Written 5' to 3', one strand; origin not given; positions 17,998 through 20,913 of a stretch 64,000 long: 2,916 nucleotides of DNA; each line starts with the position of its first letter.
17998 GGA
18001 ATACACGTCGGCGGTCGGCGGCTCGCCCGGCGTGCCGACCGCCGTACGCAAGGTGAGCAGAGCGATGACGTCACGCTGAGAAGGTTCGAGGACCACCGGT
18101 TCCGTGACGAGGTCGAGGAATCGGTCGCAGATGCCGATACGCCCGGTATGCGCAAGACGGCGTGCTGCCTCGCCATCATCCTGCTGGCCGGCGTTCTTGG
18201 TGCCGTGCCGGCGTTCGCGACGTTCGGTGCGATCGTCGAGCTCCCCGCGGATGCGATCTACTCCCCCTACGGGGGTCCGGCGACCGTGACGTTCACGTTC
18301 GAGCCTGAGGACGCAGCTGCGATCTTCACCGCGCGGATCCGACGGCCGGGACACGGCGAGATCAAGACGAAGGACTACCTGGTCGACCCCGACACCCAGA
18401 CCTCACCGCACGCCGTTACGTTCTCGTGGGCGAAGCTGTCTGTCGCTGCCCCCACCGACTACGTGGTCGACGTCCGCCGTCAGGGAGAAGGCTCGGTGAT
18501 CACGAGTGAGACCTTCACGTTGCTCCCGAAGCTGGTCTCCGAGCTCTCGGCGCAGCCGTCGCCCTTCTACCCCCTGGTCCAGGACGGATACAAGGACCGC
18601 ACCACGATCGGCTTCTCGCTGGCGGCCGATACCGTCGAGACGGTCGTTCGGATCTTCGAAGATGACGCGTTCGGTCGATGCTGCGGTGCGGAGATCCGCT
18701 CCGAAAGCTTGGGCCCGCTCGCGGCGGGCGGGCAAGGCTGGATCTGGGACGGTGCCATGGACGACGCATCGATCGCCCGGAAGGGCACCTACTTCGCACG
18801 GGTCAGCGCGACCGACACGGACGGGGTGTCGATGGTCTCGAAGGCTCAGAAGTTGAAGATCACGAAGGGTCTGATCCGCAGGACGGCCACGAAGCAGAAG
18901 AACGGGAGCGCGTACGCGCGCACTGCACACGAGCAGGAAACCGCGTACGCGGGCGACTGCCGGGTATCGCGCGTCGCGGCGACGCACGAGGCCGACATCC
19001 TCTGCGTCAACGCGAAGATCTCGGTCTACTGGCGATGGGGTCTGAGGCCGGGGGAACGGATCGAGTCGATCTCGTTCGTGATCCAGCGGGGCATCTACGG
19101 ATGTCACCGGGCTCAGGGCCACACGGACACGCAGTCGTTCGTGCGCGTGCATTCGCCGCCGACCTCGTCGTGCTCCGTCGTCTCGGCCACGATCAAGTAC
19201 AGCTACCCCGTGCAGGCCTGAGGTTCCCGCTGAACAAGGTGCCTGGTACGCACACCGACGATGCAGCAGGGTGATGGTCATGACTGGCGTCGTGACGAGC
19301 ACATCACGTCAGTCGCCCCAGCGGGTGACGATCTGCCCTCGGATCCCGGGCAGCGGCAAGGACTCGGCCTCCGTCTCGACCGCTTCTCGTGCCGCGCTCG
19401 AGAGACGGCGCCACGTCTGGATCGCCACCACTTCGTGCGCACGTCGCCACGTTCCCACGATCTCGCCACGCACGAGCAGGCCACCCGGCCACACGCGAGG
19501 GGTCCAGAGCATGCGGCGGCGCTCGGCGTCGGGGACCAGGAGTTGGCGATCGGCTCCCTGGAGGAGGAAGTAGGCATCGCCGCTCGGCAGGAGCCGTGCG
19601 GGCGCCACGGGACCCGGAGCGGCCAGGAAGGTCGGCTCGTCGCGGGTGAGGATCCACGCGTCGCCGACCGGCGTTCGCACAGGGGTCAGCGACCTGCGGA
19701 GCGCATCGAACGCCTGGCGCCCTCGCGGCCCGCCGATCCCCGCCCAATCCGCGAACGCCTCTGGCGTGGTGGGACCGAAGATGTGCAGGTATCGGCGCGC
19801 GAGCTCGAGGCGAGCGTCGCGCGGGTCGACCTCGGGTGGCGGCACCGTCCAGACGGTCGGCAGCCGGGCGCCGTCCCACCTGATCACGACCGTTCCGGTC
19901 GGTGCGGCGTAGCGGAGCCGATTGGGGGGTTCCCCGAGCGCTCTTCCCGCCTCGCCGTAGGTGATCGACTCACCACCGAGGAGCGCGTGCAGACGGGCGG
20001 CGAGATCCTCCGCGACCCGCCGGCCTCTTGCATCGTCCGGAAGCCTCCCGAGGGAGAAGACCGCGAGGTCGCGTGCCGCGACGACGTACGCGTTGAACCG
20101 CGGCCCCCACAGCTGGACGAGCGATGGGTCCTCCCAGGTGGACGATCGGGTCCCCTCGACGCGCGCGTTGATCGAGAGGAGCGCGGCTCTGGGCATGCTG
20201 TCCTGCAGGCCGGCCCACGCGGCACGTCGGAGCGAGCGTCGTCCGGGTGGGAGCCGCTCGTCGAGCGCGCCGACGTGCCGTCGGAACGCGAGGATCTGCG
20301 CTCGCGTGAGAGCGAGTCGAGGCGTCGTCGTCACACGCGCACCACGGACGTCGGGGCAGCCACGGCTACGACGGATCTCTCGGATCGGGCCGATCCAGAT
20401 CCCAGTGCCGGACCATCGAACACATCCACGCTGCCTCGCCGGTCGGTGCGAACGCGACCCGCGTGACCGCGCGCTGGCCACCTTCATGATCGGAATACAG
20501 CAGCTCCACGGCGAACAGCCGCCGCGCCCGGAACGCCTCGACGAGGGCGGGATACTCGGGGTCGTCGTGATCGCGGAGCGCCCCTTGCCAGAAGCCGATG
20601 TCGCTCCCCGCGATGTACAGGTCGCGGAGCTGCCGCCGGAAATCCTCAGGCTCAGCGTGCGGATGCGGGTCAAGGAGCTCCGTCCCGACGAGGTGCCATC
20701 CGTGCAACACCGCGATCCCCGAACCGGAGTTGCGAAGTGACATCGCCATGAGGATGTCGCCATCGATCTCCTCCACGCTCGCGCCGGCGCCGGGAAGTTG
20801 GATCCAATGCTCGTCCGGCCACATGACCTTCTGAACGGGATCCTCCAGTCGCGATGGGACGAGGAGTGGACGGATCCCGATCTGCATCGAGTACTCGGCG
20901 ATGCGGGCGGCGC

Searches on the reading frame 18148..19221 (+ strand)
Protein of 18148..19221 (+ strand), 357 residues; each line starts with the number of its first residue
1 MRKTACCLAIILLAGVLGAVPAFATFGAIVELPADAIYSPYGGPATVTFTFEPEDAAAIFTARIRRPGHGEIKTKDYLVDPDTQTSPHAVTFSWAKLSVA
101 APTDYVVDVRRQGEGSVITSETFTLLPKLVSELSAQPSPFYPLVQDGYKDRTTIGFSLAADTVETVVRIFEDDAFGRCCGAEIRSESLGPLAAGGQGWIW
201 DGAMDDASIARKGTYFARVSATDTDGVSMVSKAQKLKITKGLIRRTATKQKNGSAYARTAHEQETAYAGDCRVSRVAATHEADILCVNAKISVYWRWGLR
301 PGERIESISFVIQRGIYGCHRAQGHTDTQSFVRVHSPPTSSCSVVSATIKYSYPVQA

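Call 38: list_cluster_members(proteins=[window:18148-19221:+, window:19309-20334:-, window:15067-16515:+, window:15031-16515:+, window:17351-18079:+, window:17390-18079:+, window:14392-14922:-, window:13917-14381:-, window:21189-21656:-, window:17198-18079:+])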
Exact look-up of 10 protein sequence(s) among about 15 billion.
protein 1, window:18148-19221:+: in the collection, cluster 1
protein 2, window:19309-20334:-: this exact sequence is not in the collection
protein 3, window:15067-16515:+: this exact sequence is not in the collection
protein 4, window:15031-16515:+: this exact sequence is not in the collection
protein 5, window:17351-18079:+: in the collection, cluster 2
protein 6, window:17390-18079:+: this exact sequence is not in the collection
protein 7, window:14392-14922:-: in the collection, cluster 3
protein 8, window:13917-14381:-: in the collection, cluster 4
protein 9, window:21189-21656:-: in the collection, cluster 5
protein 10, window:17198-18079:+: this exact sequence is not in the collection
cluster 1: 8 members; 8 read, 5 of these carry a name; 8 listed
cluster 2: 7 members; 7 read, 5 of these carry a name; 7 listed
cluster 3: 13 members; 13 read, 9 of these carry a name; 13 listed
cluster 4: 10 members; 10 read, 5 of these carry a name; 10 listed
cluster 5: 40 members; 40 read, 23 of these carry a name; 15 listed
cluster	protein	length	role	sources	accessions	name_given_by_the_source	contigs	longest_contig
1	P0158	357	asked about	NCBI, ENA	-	-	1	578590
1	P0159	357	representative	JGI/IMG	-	hypothetical protein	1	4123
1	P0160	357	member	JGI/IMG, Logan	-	hypothetical protein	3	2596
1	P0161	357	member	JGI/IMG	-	hypothetical protein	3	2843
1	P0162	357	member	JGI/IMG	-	hypothetical protein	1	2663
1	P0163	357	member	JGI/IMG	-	hypothetical protein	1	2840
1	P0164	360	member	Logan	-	-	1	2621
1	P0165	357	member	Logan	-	-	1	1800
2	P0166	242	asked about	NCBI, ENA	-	-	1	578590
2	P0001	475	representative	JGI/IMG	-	hypothetical protein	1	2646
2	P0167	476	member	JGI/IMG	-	hypothetical protein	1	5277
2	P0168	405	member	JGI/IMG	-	hypothetical protein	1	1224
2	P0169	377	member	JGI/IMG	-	hypothetical protein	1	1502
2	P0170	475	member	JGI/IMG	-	hypothetical protein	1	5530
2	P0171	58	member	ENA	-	-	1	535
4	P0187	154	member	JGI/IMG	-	hypothetical protein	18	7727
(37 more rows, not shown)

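Call 39: find_encoding_contigs(protein=P0166, flank=6000, max_places=2)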
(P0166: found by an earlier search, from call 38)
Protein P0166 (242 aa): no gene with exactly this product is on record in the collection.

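Call 41: find_encoding_contigs(protein=P0158, flank=8000, max_places=3)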
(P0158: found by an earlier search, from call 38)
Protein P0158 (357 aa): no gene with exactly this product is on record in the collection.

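Call 42: find_encoding_contigs(protein=P0187, flank=10000, max_places=8)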
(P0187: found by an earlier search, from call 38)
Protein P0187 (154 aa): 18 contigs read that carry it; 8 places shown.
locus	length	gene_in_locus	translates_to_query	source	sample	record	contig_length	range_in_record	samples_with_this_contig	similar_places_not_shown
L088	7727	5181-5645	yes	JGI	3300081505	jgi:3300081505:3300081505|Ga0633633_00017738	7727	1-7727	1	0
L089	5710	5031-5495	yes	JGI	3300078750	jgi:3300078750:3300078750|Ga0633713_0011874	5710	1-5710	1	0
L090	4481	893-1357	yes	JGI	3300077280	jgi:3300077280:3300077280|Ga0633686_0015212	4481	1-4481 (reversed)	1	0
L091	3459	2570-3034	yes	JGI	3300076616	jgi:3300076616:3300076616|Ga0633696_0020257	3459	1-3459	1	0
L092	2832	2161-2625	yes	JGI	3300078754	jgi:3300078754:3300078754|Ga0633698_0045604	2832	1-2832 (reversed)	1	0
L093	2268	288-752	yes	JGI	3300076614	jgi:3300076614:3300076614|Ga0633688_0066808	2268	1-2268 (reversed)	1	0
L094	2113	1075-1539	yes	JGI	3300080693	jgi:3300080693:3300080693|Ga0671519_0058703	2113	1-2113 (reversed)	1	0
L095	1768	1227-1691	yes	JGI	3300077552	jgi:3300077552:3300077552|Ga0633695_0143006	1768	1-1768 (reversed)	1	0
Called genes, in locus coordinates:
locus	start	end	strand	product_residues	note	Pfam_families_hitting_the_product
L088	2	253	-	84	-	?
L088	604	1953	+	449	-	PF00884:Sulfatase, PF16347:SGSH_C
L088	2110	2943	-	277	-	-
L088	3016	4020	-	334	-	-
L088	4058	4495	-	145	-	-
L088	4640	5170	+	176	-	PF00903:Glyoxalase, PF22677:Ble-like_N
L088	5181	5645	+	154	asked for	PF11716:MDMPI_N (weak)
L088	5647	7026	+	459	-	PF00479:G6PD_N, PF02781:G6PD_C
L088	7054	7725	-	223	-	?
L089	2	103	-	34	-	?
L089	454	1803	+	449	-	PF00884:Sulfatase, PF16347:SGSH_C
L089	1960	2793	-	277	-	-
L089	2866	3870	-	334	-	-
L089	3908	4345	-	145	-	-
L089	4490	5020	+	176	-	PF00903:Glyoxalase, PF22677:Ble-like_N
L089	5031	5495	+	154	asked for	PF11716:MDMPI_N (weak)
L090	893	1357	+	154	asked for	PF11716:MDMPI_N (weak)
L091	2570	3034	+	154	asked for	PF11716:MDMPI_N (weak)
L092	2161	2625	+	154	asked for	PF11716:MDMPI_N (weak)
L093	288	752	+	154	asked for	PF11716:MDMPI_N (weak)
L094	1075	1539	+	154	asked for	PF11716:MDMPI_N (weak)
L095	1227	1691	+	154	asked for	PF11716:MDMPI_N (weak)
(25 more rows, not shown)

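Call 56: find_encoding_contigs(protein=P0170, flank=6000, max_places=3)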
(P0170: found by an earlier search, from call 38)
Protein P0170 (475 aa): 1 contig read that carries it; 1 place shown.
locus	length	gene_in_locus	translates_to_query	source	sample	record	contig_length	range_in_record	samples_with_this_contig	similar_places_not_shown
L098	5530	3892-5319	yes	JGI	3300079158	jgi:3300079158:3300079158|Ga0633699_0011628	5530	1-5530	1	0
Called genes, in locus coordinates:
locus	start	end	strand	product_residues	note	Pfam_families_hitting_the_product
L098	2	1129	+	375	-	?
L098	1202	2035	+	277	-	-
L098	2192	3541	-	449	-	PF00884:Sulfatase, PF16347:SGSH_C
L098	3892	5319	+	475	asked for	PF00881:Nitroreductase (faint)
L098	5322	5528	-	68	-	?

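Call 58: search_protein_families(library=pfam, proteins=[window:18148-19221:+], max_evalue=0.01)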
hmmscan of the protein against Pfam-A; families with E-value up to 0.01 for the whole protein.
window:18148-19221:+ (357 aa): 1 family
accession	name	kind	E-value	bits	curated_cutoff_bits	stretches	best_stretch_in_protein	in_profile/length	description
PF13860.13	FlgD_ig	-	5.8e-06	26.6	27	1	151-224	11-78/79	FlgD Ig-like domain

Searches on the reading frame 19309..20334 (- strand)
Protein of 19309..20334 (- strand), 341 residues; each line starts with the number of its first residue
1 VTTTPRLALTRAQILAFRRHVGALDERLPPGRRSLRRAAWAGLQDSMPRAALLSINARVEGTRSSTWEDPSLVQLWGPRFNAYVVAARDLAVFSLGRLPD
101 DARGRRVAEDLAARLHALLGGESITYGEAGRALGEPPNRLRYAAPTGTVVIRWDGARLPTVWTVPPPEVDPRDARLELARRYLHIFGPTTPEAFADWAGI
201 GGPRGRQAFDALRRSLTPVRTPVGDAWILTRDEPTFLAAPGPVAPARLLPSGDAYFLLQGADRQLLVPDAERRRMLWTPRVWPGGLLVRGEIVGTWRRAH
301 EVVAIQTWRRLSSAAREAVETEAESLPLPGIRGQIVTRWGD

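Call 58: search_protein_families(library=pfam, proteins=[window:19309-20334:-], max_evalue=0.01)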
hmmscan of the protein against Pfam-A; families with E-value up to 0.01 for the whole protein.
window:19309-20334:- (341 aa): 1 family
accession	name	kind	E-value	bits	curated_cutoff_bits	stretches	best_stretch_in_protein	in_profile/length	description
PF06224.18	AlkZ-like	-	1.4e-30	107.5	25.9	1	41-326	5-326/329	DNA glycosylase AlkZ-like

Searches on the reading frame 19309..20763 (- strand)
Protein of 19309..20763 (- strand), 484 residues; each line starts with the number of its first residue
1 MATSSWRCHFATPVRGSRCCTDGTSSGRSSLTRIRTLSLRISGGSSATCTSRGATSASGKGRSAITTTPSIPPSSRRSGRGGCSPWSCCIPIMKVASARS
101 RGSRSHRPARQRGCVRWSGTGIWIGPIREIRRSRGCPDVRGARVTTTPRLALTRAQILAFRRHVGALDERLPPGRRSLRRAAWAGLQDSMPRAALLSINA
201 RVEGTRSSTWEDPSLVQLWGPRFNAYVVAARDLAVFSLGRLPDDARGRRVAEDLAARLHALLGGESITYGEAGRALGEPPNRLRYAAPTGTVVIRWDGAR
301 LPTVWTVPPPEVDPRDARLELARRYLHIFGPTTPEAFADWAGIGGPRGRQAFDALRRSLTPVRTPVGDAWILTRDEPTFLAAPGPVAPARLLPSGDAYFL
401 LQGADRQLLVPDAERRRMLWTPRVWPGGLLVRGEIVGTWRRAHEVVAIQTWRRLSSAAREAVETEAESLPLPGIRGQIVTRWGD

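Call 13: find_encoding_contigs(protein=window:19309-20763:-, flank=10000, max_places=4)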
Protein window:19309-20763:- (484 aa): no gene with exactly this product is on record in the collection.
